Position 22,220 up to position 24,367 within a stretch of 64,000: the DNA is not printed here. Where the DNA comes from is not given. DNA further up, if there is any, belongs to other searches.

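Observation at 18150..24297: KaiC homologue fused to a receiver domain, co-operonic with two sensor histidine kinases (non-circadian KaiC signalling module?)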

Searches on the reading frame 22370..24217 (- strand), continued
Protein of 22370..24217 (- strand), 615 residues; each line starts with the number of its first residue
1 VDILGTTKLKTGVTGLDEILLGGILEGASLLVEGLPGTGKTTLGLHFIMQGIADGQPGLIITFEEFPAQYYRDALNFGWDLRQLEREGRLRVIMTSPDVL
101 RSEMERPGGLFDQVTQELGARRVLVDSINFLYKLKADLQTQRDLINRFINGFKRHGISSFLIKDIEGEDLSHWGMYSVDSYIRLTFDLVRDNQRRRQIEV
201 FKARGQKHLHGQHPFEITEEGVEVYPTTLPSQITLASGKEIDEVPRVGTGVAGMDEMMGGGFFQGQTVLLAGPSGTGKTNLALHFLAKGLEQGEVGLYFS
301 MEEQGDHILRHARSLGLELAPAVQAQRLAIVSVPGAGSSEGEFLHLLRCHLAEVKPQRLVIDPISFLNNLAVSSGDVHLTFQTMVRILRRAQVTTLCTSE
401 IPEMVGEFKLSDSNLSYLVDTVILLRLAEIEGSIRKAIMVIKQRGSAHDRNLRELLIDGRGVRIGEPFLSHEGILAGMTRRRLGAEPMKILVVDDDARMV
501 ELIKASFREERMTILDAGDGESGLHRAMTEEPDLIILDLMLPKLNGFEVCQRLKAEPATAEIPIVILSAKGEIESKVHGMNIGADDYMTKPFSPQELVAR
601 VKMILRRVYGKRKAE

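Call 11: find_homologous_proteins(query=window:22370-24217:-, max_evalue=1e-10)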
Query window:22370-24217:- (615 aa): 890 proteins with E <= 1e-10 among 8000 candidates; the best 120 are listed.
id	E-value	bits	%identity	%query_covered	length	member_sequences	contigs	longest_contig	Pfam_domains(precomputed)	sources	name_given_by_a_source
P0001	0.0e+0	1352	100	100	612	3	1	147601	PF06745.20,PF07088.17,PF03796.22,PF13401.13,PF00154.28,PF00072.31,PF13481.13,PF20720.4,PF13191.13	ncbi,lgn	-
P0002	0.0e+0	1087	78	100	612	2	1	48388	PF06745.20,PF03796.22,PF14417.13,PF13401.13,PF13238.13,PF00154.28,PF00072.31,PF13191.13,PF07088.17,PF05625.18,PF13481.13,PF20720.4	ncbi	-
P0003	0.0e+0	1068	77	100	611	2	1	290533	PF06745.20,PF03796.22,PF23442.2,PF13401.13,PF00154.28,PF00072.31,PF13191.13,PF07088.17,PF05625.18,PF09848.16,PF13481.13,PF20720.4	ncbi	-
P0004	0.0e+0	1055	77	99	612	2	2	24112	PF06745.20,PF07088.17,PF03796.22,PF05625.18,PF13401.13,PF00154.28,PF00072.31,PF13481.13,PF20720.4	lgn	-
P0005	0.0e+0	1047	76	99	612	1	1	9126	PF06745.20,PF07088.17,PF03796.22,PF14417.13,PF05625.18,PF09848.16,PF00154.28,PF00072.31,PF13481.13,PF20720.4,PF13191.13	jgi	-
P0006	0.0e+0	1047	79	95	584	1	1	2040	PF06745.20,PF00154.28,PF00072.31,PF13481.13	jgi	jgi:circadian clock protein KaiC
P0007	0.0e+0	1046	76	100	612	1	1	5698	PF06745.20,PF03796.22,PF14417.13,PF13401.13,PF13238.13,PF00154.28,PF00072.31,PF13191.13,PF07088.17,PF09848.16,PF13481.13,PF20720.4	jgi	jgi:circadian clock protein KaiC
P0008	0.0e+0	1040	77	98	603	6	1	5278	PF06745.20,PF03796.22,PF14417.13,PF13401.13,PF13238.13,PF00154.28,PF00072.31,PF13191.13,PF07088.17,PF09848.16,PF13481.13,PF20720.4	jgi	jgi:circadian clock protein KaiC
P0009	0.0e+0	1029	75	99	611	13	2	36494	PF06745.20,PF03796.22,PF14417.13,PF23442.2,PF13401.13,PF00154.28,PF00072.31,PF13191.13,PF07088.17,PF05625.18,PF20307.5,PF13481.13,PF20720.4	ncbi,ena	-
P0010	0.0e+0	1018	74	99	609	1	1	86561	PF06745.20,PF00270.36,PF03796.22,PF14417.13,PF23442.2,PF13401.13,PF00154.28,PF00072.31,PF13191.13,PF01695.24,PF05625.18,PF13481.13,PF20720.4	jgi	-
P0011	1.2e-296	1003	73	99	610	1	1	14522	PF13173.13,PF06745.20,PF00270.36,PF03796.22,PF14417.13,PF13401.13,PF00154.28,PF00072.31,PF13191.13,PF07088.17,PF01695.24,PF13479.13,PF05625.18,PF09848.16,PF13481.13,PF20720.4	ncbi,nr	ncbi:response regulator [candidate division FCPU426 bacterium]|nr:response regulator [candidate divi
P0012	1.4e-296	1003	73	99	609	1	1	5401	PF13173.13,PF06745.20,PF00270.36,PF03796.22,PF14417.13,PF13401.13,PF00154.28,PF00072.31,PF13191.13,PF07088.17,PF01695.24,PF13479.13,PF05625.18,PF09848.16,PF13481.13,PF20720.4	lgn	-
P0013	1.8e-293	993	72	99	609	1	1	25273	PF06745.20,PF00270.36,PF03796.22,PF23442.2,PF13401.13,PF00154.28,PF00072.31,PF13191.13,PF07088.17,PF01695.24,PF05625.18,PF09848.16,PF13481.13,PF20720.4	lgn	-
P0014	2.1e-293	992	72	99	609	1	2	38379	PF13173.13,PF06745.20,PF00270.36,PF03796.22,PF14417.13,PF13401.13,PF00154.28,PF00072.31,PF13191.13,PF07088.17,PF13479.13,PF05625.18,PF09848.16,PF13481.13,PF20720.4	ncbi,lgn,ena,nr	ncbi:response regulator [bacterium]|nr:response regulator [bacterium]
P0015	6.0e-293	991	71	99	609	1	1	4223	PF06745.20,PF00270.36,PF07088.17,PF03796.22,PF05625.18,PF13401.13,PF00154.28,PF00072.31,PF13481.13,PF20720.4,PF13191.13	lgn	-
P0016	5.1e-290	981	71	99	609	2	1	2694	PF06745.20,PF03796.22,PF14417.13,PF13401.13,PF13238.13,PF00154.28,PF00072.31,PF13191.13,PF07088.17,PF05625.18,PF09848.16,PF13481.13,PF20720.4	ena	-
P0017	5.1e-286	968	70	99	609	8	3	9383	PF06745.20,PF07088.17,PF03796.22,PF05625.18,PF00154.28,PF00072.31,PF13481.13,PF20720.4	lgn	-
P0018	3.0e-279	946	68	99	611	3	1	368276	PF13173.13,PF06745.20,PF03796.22,PF14417.13,PF13401.13,PF09848.16,PF00154.28,PF00072.31,PF13481.13,PF20720.4,PF13191.13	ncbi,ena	-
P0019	1.4e-276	937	67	99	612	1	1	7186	PF06745.20,PF07088.17,PF03796.22,PF23442.2,PF00154.28,PF00072.31,PF13481.13,PF20720.4,PF13191.13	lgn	-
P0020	7.7e-266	901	67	99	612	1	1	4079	PF06745.20,PF03796.22,PF14417.13,PF13401.13,PF09848.16,PF00154.28,PF00072.31,PF13481.13,PF20720.4,PF13191.13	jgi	jgi:circadian clock protein KaiC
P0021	4.1e-254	863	64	99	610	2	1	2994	PF13173.13,PF06745.20,PF03796.22,PF14417.13,PF13401.13,PF00154.28,PF00072.31,PF07088.17,PF05625.18,PF09848.16,PF13481.13,PF20720.4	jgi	-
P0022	1.2e-210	719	74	71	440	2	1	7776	PF06745.20,PF00154.28,PF00072.31,PF13481.13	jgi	jgi:circadian clock protein KaiC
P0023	4.7e-110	387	39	78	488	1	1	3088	PF06745.20,PF07088.17,PF03796.22,PF23442.2,PF09848.16,PF13481.13,PF20720.4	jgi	jgi:circadian clock protein KaiC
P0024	2.2e-103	365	40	77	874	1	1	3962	PF13173.13,PF06745.20,PF13416.12,PF03796.22,PF05625.18,PF23442.2,PF13401.13,PF01547.31,PF13481.13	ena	-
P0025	7.5e-102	360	40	77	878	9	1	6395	PF13173.13,PF06745.20,PF13416.12,PF03796.22,PF02223.24,PF05625.18,PF08423.18,PF13401.13,PF01547.31,PF13481.13,PF13191.13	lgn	-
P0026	9.4e-101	356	41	76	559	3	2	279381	PF06745.20,PF13479.13,PF03796.22,PF05729.19,PF23442.2,PF00154.28,PF13481.13,PF20720.4,PF13191.13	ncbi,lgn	-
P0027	1.5e-100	356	40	76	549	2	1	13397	PF06745.20,PF13479.13,PF03796.22,PF23442.2,PF00154.28,PF13481.13,PF20720.4,PF13191.13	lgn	-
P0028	3.0e-100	355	39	76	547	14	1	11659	PF06745.20,PF13479.13,PF03796.22,PF23442.2,PF13401.13,PF00154.28,PF13481.13,PF20720.4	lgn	-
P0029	5.0e-99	351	33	75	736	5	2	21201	PF13173.13,PF06745.20,PF00270.36,PF03796.22,PF13604.13,PF23442.2,PF08423.18,PF13671.13,PF00004.36,PF13401.13,PF13238.13,PF07728.21,PF13191.13,PF02492.26,PF07088.17,PF24883.3,PF05729.19,PF09848.16,PF25199.2,PF13481.13,PF01443.25,PF13245.13,PF00154.28,PF01637.25,PF01695.24,PF13479.13,PF00005.34,PF0562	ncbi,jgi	jgi:circadian clock protein KaiC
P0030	5.2e-98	347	38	77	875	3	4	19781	PF06745.20,PF13416.12,PF03796.22,PF05625.18,PF00154.28,PF01547.31,PF13481.13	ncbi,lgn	ncbi:MAG: extracellular solute-binding protein [Armatimonadota bacterium]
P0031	1.2e-97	346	37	77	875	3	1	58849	PF06745.20,PF13416.12,PF03796.22,PF05625.18,PF01547.31,PF13481.13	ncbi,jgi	-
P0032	1.5e-95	339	40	74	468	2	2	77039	PF06745.20,PF07088.17,PF13479.13,PF03796.22,PF05625.18,PF13401.13,PF09848.16,PF13481.13,PF13191.13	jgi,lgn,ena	-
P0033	1.1e-94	336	38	75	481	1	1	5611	PF06745.20,PF03796.22,PF05625.18,PF23442.2,PF13481.13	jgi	jgi:circadian clock protein KaiC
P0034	1.3e-94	336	34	73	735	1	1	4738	PF13173.13,PF06745.20,PF00270.36,PF03796.22,PF13604.13,PF13245.13,PF23442.2,PF08423.18,PF13401.13,PF13238.13,PF00154.28,PF13191.13,PF07088.17,PF01695.24,PF13479.13,PF24883.3,PF00005.34,PF05625.18,PF05729.19,PF09848.16,PF25199.2,PF13481.13,PF20720.4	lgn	-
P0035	3.7e-94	335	39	76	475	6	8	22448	PF06745.20,PF07088.17,PF03796.22,PF23442.2,PF13401.13,PF09848.16,PF13481.13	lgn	-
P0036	5.5e-94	334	38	75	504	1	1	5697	PF06745.20,PF03796.22,PF23442.2,PF13481.13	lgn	-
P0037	5.7e-94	334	37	75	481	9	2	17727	PF06745.20,PF13479.13,PF03796.22,PF23442.2,PF13481.13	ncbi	-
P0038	2.9e-93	332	40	74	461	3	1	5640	PF06745.20,PF07088.17,PF13479.13,PF03796.22,PF05625.18,PF23442.2,PF13401.13,PF09848.16,PF13481.13,PF20720.4,PF13191.13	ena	-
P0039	3.4e-93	331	40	75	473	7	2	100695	PF06745.20,PF13479.13,PF03796.22,PF13401.13,PF09848.16,PF13481.13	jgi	-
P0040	4.6e-92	328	37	76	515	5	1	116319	PF13173.13,PF06745.20,PF03796.22,PF05625.18,PF23442.2,PF13401.13,PF09848.16,PF13481.13,PF20720.4,PF13191.13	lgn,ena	-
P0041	6.8e-92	327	32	74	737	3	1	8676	PF13173.13,PF06745.20,PF03796.22,PF13604.13,PF23442.2,PF08423.18,PF13671.13,PF13401.13,PF13238.13,PF07728.21,PF13191.13,PF06414.19,PF07088.17,PF24883.3,PF05729.19,PF09848.16,PF25199.2,PF13481.13,PF01443.25,PF13245.13,PF00154.28,PF01695.24,PF13479.13,PF01656.30,PF00005.34,PF05625.18,PF20720.4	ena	-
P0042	1.3e-91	326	39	74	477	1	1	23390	PF06745.20,PF07088.17,PF13479.13,PF03796.22,PF05625.18,PF23442.2,PF13401.13,PF13481.13,PF13191.13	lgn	-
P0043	1.5e-91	326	36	81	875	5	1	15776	PF06745.20,PF13416.12,PF03796.22,PF23442.2,PF08423.18,PF00154.28,PF01547.31,PF13481.13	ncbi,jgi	-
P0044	2.3e-91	325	38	77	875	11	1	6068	PF06745.20,PF13416.12,PF03796.22,PF05625.18,PF00154.28,PF01547.31,PF13481.13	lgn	-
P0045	1.5e-89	319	40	74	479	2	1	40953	PF06745.20,PF07088.17,PF03796.22,PF23442.2,PF09848.16,PF13481.13,PF20720.4,PF13191.13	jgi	-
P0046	4.2e-89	318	36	75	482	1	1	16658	PF06745.20,PF13479.13,PF03796.22,PF23442.2,PF13238.13,PF09848.16,PF13481.13,PF20720.4,PF13191.13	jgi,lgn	jgi:circadian clock protein KaiC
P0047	1.8e-87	312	35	80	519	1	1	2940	PF06745.20,PF03796.22,PF23442.2,PF09848.16,PF13481.13,PF20720.4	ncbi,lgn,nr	ncbi:MAG: ATPase domain-containing protein [Gemmatimonadota bacterium]|nr:ATPase domain-containing p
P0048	4.1e-87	311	38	77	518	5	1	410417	PF06745.20,PF03796.22,PF05625.18,PF23442.2,PF09848.16,PF13481.13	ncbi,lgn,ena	-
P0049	1.0e-86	310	42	68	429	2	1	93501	PF06745.20,PF13401.13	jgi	-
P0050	1.4e-86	310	34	80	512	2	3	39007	PF06745.20,PF07088.17,PF03796.22,PF23442.2,PF13401.13,PF09848.16,PF13481.13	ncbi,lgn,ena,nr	ncbi:MAG TPA: ATPase domain-containing protein [archaeon]|nr:ATPase domain-containing protein [archa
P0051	2.5e-83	299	39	69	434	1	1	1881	PF06745.20,PF07088.17,PF03796.22,PF05625.18,PF23442.2,PF13401.13,PF20703.4,PF09848.16,PF13481.13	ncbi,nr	ncbi:MAG TPA: ATPase domain-containing protein, partial [Candidatus Glassbacteria bacterium]|nr:ATPa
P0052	4.8e-83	298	37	76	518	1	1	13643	PF06745.20,PF07088.17,PF03796.22,PF23442.2,PF13481.13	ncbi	ncbi:ATPase domain-containing protein [Gemmatimonadota bacterium]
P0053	9.0e-83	297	37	72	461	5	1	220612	PF06745.20,PF03796.22,PF23442.2,PF09848.16,PF13481.13,PF13191.13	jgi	-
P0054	4.7e-82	295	37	76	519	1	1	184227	PF06745.20,PF07088.17,PF03796.22,PF23442.2,PF13401.13,PF13481.13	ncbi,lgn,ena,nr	ncbi:MAG: AAA family ATPase [Candidatus Glassbacteria bacterium]|nr:AAA family ATPase [Candidatus Gl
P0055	9.9e-82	293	37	63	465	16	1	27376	PF06745.20,PF23442.2,PF09848.16,PF13481.13,PF13191.13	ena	-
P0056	2.3e-81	292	38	74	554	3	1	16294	PF06745.20,PF03796.22,PF14417.13,PF23442.2,PF13401.13,PF13191.13,PF07088.17,PF24883.3,PF05625.18,PF05729.19,PF09848.16,PF13481.13,PF20720.4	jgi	jgi:circadian clock protein KaiC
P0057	6.8e-76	274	35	77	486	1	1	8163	PF06745.20,PF03796.22,PF23442.2,PF09848.16,PF00154.28,PF13481.13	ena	-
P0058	1.5e-75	273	35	77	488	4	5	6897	PF06745.20,PF03796.22,PF23442.2,PF09848.16,PF00154.28,PF13481.13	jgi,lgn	-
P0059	2.1e-74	269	32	72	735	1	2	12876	PF13173.13,PF06745.20,PF00270.36,PF03796.22,PF13604.13,PF23442.2,PF08423.18,PF13671.13,PF13401.13,PF13238.13,PF13191.13,PF02492.26,PF07088.17,PF24883.3,PF05729.19,PF09848.16,PF25199.2,PF13481.13,PF01443.25,PF13245.13,PF00154.28,PF01637.25,PF13479.13,PF00005.34,PF05625.18,PF20720.4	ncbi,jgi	jgi:circadian clock protein KaiC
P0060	2.1e-74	269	31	72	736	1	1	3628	PF13173.13,PF06745.20,PF03796.22,PF13604.13,PF23442.2,PF08423.18,PF13671.13,PF00004.36,PF13401.13,PF13238.13,PF13191.13,PF24883.3,PF05729.19,PF09848.16,PF25199.2,PF13481.13,PF01443.25,PF13245.13,PF00154.28,PF01695.24,PF13479.13,PF01656.30,PF00005.34,PF05625.18,PF20720.4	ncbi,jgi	jgi:circadian clock protein KaiC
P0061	4.8e-74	268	34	76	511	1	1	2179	PF06745.20,PF03796.22,PF23442.2,PF09848.16,PF00154.28,PF13481.13,PF13191.13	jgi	jgi:circadian clock protein KaiC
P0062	2.4e-73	266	33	75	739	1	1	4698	PF13173.13,PF06745.20,PF00270.36,PF03796.22,PF13604.13,PF13245.13,PF23442.2,PF08423.18,PF13401.13,PF00154.28,PF13191.13,PF07088.17,PF01695.24,PF13479.13,PF24883.3,PF00005.34,PF05625.18,PF05729.19,PF09848.16,PF25199.2,PF13481.13,PF20720.4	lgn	-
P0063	1.4e-72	263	34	78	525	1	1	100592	PF06745.20,PF03796.22,PF05625.18,PF23442.2,PF08423.18,PF13401.13,PF09848.16,PF00154.28,PF13481.13,PF20720.4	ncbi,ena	-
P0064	1.2e-71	260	34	76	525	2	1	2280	PF06745.20,PF03796.22,PF23442.2,PF13481.13,PF20720.4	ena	-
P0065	6.9e-70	254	32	75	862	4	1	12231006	PF13173.13,PF06745.20,PF03796.22,PF13604.13,PF23442.2,PF08423.18,PF00004.36,PF13401.13,PF13238.13,PF13191.13,PF07088.17,PF24883.3,PF05729.19,PF09848.16,PF25199.2,PF13481.13,PF13245.13,PF13555.13,PF00154.28,PF01637.25,PF13479.13,PF00005.34,PF05625.18,PF20720.4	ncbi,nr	ncbi:AAA family ATPase [Cystobacter fuscus]|nr:AAA family ATPase [Cystobacter fuscus]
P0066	7.8e-70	254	33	76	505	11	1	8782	PF06745.20,PF03796.22,PF05625.18,PF23442.2,PF13401.13,PF09848.16,PF13481.13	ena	-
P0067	4.9e-69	252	34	77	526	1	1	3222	PF06745.20,PF03796.22,PF23442.2,PF00154.28,PF13481.13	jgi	jgi:circadian clock protein KaiC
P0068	9.8e-69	251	32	73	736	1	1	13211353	PF13173.13,PF06745.20,PF00270.36,PF03796.22,PF14417.13,PF13604.13,PF13245.13,PF23442.2,PF08423.18,PF13401.13,PF00154.28,PF13191.13,PF07088.17,PF01695.24,PF24883.3,PF00005.34,PF05625.18,PF05729.19,PF09848.16,PF25199.2,PF13481.13,PF20720.4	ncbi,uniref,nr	ncbi:AAA family ATPase [Pyxidicoccus parkwayensis]|uniref:AAA family ATPase n=1 Tax=Pyxidicoccus par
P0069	1.5e-68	250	33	76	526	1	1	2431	PF06745.20,PF03796.22,PF23442.2,PF13401.13,PF00154.28,PF13481.13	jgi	jgi:circadian clock protein KaiC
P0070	2.1e-68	250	33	78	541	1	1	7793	PF13173.13,PF06745.20,PF03796.22,PF23442.2,PF13401.13,PF09848.16,PF00154.28,PF13481.13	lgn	-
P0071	6.4e-67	245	32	76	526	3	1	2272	PF06745.20,PF03796.22,PF05625.18,PF23442.2,PF00154.28,PF13481.13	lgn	-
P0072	1.1e-66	244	37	72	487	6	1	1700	PF06745.20,PF23442.2,PF13481.13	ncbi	-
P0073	9.3e-65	237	42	44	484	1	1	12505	PF06745.20,PF23442.2,PF13401.13,PF13481.13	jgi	-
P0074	1.5e-63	233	33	77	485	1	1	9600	PF13173.13,PF06745.20,PF03796.22,PF13245.13,PF13401.13,PF00154.28,PF13191.13,PF13479.13,PF09848.16,PF25199.2,PF13481.13,PF20720.4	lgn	-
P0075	1.8e-63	233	34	77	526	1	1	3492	PF06745.20,PF03796.22,PF05625.18,PF23442.2,PF08423.18,PF09848.16,PF00154.28,PF13481.13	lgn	-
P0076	1.6e-62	230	40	51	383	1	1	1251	PF06745.20,PF03796.22,PF05625.18,PF09848.16,PF13481.13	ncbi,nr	ncbi:MAG: hypothetical protein LC772_13130, partial [Chloroflexi bacterium]|nr:hypothetical protein 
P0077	2.2e-62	230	35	76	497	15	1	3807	PF06745.20,PF23442.2,PF13481.13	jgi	-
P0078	1.2e-61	227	34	76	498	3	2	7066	PF06745.20,PF23442.2,PF13481.13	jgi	-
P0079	1.3e-61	227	34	78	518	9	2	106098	PF06745.20,PF07088.17,PF03796.22,PF05625.18,PF23442.2,PF08423.18,PF13401.13,PF09848.16,PF00154.28,PF13481.13,PF20720.4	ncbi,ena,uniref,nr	ncbi:ATPase domain-containing protein [Massilia psychrophila]|uniref:non-specific serine/threonine p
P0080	1.7e-61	227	33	77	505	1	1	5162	PF06745.20,PF03796.22,PF13604.13,PF23442.2,PF08423.18,PF13401.13,PF00154.28,PF07728.21,PF13191.13,PF07088.17,PF01695.24,PF24883.3,PF12775.14,PF05625.18,PF05729.19,PF09848.16,PF25199.2,PF13481.13,PF20720.4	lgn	-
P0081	1.9e-61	226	34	73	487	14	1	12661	PF06745.20,PF23442.2,PF13401.13,PF13481.13,PF13191.13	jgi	-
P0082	8.6e-61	224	33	77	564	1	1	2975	PF13173.13,PF06745.20,PF03796.22,PF13604.13,PF05625.18,PF23442.2,PF13401.13,PF09848.16,PF00448.29,PF13481.13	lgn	-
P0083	1.4e-60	224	32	77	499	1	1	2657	PF06745.20,PF03796.22,PF14417.13,PF13245.13,PF23442.2,PF08423.18,PF13401.13,PF00154.28,PF07728.21,PF13191.13,PF07088.17,PF01695.24,PF13479.13,PF24883.3,PF00005.34,PF09848.16,PF25199.2,PF13481.13,PF20720.4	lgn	-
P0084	3.5e-60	222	28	77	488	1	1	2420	PF13173.13,PF06745.20,PF03796.22,PF23442.2,PF00004.36,PF00154.28,PF07088.17,PF13479.13,PF05729.19,PF09848.16,PF25199.2,PF13481.13,PF20720.4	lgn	-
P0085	4.6e-60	222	32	77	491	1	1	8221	PF13173.13,PF06745.20,PF03796.22,PF14417.13,PF23442.2,PF13401.13,PF00154.28,PF13191.13,PF07088.17,PF25199.2,PF13481.13,PF20720.4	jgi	jgi:circadian clock protein KaiC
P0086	7.5e-60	221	32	77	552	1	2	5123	PF13173.13,PF06745.20,PF03796.22,PF14417.13,PF23442.2,PF13401.13,PF00154.28,PF13191.13,PF01695.24,PF13479.13,PF25199.2,PF13481.13,PF20720.4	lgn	-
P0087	8.3e-60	221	32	77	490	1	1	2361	PF13173.13,PF06745.20,PF03796.22,PF14417.13,PF13604.13,PF13245.13,PF23442.2,PF00004.36,PF13401.13,PF00154.28,PF13191.13,PF01656.30,PF24883.3,PF13481.13,PF20720.4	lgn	-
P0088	8.3e-60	221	34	76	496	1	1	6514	PF06745.20,PF03796.22,PF23442.2,PF08423.18,PF13401.13,PF00154.28,PF25199.2,PF13481.13,PF20720.4,PF13191.13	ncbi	-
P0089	1.0e-59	221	34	74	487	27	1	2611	PF06745.20,PF13481.13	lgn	-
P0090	1.2e-59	221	40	53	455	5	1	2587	PF06745.20,PF05625.18,PF23442.2,PF13481.13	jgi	-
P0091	1.5e-59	220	34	66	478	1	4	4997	PF06745.20,PF05625.18,PF23442.2,PF13481.13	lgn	-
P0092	2.7e-59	219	31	77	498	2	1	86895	PF13173.13,PF06745.20,PF03796.22,PF13604.13,PF23442.2,PF13555.13,PF00004.36,PF13401.13,PF00154.28,PF07728.21,PF13191.13,PF13479.13,PF24883.3,PF00005.34,PF05729.19,PF25199.2,PF13481.13,PF20720.4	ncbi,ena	-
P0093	4.7e-59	219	32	78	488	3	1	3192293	PF06745.20,PF03796.22,PF23442.2,PF08423.18,PF00154.28,PF13191.13,PF10412.16,PF07088.17,PF13479.13,PF24883.3,PF09848.16,PF13481.13,PF20720.4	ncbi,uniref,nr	ncbi:circadian clock protein KaiC [Sedimentisphaera salicampi]|uniref:non-specific serine/threonine 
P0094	4.9e-59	219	34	66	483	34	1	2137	PF06745.20,PF23442.2,PF13481.13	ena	-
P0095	5.9e-59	218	34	75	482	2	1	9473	PF06745.20,PF03796.22,PF13245.13,PF23442.2,PF08423.18,PF00004.36,PF13401.13,PF00154.28,PF13191.13,PF13479.13,PF24883.3,PF13481.13,PF20720.4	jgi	-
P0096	9.5e-59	218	32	72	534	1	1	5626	PF13173.13,PF06745.20,PF03796.22,PF23442.2,PF13401.13,PF09848.16,PF25199.2,PF13481.13,PF13191.13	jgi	jgi:circadian clock protein KaiC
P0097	1.1e-58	217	31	77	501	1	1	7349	PF06745.20,PF03796.22,PF00005.34,PF13401.13,PF00154.28,PF13481.13,PF20720.4,PF13191.13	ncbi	-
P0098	1.3e-58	217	33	77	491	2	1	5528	PF06745.20,PF03796.22,PF13604.13,PF23442.2,PF13555.13,PF13401.13,PF00154.28,PF07728.21,PF13191.13,PF01695.24,PF13479.13,PF00005.34,PF05729.19,PF09848.16,PF25199.2,PF13481.13,PF20720.4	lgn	-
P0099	1.4e-58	217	34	67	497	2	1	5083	PF06745.20,PF23442.2,PF13481.13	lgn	-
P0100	1.4e-58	217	32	78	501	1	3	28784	PF13173.13,PF06745.20,PF03796.22,PF14417.13,PF13604.13,PF23442.2,PF00004.36,PF13401.13,PF00154.28,PF07728.21,PF13191.13,PF07088.17,PF01695.24,PF13479.13,PF24883.3,PF05625.18,PF05729.19,PF09848.16,PF25199.2,PF13481.13,PF20720.4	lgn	-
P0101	1.6e-58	217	33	77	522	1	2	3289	PF06745.20,PF03796.22,PF23442.2,PF13401.13,PF09848.16,PF00154.28,PF13481.13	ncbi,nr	ncbi:MAG: AAA family ATPase [Pseudomonadota bacterium]|nr:AAA family ATPase [Pseudomonadota bacteriu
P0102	2.4e-58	216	32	77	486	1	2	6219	PF13173.13,PF06745.20,PF03796.22,PF23442.2,PF13401.13,PF00154.28,PF13191.13,PF07088.17,PF13479.13,PF09848.16,PF25199.2,PF13481.13,PF20720.4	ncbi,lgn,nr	ncbi:MAG: recombinase RecA [Anaerolineae bacterium]|nr:MAG: recombinase RecA [Anaerolineae bacterium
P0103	3.1e-58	216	30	81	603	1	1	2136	PF06745.20,PF03796.22,PF01978.26,PF23442.2,PF13401.13,PF09848.16,PF00154.28,PF13481.13,PF20720.4,PF13191.13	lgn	-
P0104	3.7e-58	216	32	77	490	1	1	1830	PF13173.13,PF06745.20,PF03796.22,PF14417.13,PF23442.2,PF00004.36,PF13401.13,PF00154.28,PF13191.13,PF24883.3,PF13481.13,PF20720.4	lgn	-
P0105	3.8e-58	216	40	44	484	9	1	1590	PF06745.20,PF13481.13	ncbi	-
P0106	4.1e-58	216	32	77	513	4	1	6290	PF06745.20,PF03796.22,PF23442.2,PF13401.13,PF09848.16,PF13481.13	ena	-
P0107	6.5e-58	215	32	77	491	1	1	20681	PF13173.13,PF06745.20,PF03796.22,PF14417.13,PF13604.13,PF13245.13,PF13401.13,PF00154.28,PF13481.13,PF20720.4,PF13191.13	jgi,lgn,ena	-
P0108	8.5e-58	214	32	77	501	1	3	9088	PF06745.20,PF01695.24,PF23442.2,PF08423.18,PF13401.13,PF09848.16,PF00154.28,PF25199.2,PF13481.13,PF13191.13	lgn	-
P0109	1.3e-57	214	32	77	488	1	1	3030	PF13173.13,PF06745.20,PF03796.22,PF14417.13,PF13604.13,PF13245.13,PF23442.2,PF00004.36,PF13401.13,PF00154.28,PF13191.13,PF01656.30,PF09848.16,PF13481.13,PF20720.4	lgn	-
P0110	1.5e-57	214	33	74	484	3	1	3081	PF06745.20,PF03796.22,PF14417.13,PF13245.13,PF23442.2,PF08423.18,PF09848.16,PF13481.13,PF20720.4,PF13191.13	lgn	-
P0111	1.7e-57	214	31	77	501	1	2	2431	PF06745.20,PF03796.22,PF14417.13,PF23442.2,PF13401.13,PF00154.28,PF13191.13,PF24883.3,PF05625.18,PF25199.2,PF13481.13,PF20720.4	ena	-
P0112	1.9e-57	213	33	77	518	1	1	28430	PF13173.13,PF06745.20,PF07088.17,PF03796.22,PF23442.2,PF08423.18,PF13401.13,PF09848.16,PF00154.28,PF13481.13,PF13191.13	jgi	jgi:circadian clock protein KaiC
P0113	2.2e-57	213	31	76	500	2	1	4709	PF06745.20,PF03796.22,PF14417.13,PF23442.2,PF13401.13,PF00154.28,PF13191.13,PF24883.3,PF05625.18,PF05729.19,PF13481.13,PF20720.4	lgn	-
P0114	4.2e-57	212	29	77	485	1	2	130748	PF13173.13,PF06745.20,PF03796.22,PF13245.13,PF23442.2,PF08423.18,PF13401.13,PF00154.28,PF01637.25,PF13191.13,PF07088.17,PF01695.24,PF13479.13,PF01656.30,PF00005.34,PF05625.18,PF09848.16,PF25199.2,PF13481.13,PF20720.4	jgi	jgi:circadian clock protein KaiC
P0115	6.4e-57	212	31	78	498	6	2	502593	PF06745.20,PF03796.22,PF14417.13,PF23442.2,PF08423.18,PF13401.13,PF00154.28,PF13191.13,PF24883.3,PF05625.18,PF05729.19,PF09848.16,PF25199.2,PF13481.13,PF20720.4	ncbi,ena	-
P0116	7.0e-57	211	32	76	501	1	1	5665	PF06745.20,PF03796.22,PF14417.13,PF23442.2,PF13401.13,PF00154.28,PF13191.13,PF01695.24,PF13479.13,PF24883.3,PF09848.16,PF25199.2,PF13481.13,PF20720.4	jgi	-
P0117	7.1e-57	211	31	78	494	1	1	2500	PF06745.20,PF03796.22,PF23442.2,PF00154.28,PF07728.21,PF13191.13,PF01695.24,PF13479.13,PF24883.3,PF12775.14,PF05729.19,PF09848.16,PF25199.2,PF13481.13,PF20720.4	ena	-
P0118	8.1e-57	211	31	77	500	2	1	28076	PF06745.20,PF03796.22,PF14417.13,PF23442.2,PF08423.18,PF00154.28,PF13191.13,PF07088.17,PF01695.24,PF13479.13,PF24883.3,PF05625.18,PF09848.16,PF25199.2,PF13481.13,PF20720.4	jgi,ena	-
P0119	1.2e-56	211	31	75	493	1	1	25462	PF13173.13,PF06745.20,PF03796.22,PF13401.13,PF00154.28,PF13191.13,PF07088.17,PF13479.13,PF01656.30,PF09848.16,PF13481.13,PF20720.4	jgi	jgi:circadian clock protein KaiC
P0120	1.5e-56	210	32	77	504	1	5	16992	PF06745.20,PF03796.22,PF14417.13,PF23442.2,PF08423.18,PF00154.28,PF13191.13,PF01695.24,PF13479.13,PF24883.3,PF05625.18,PF09848.16,PF13481.13,PF20720.4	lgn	-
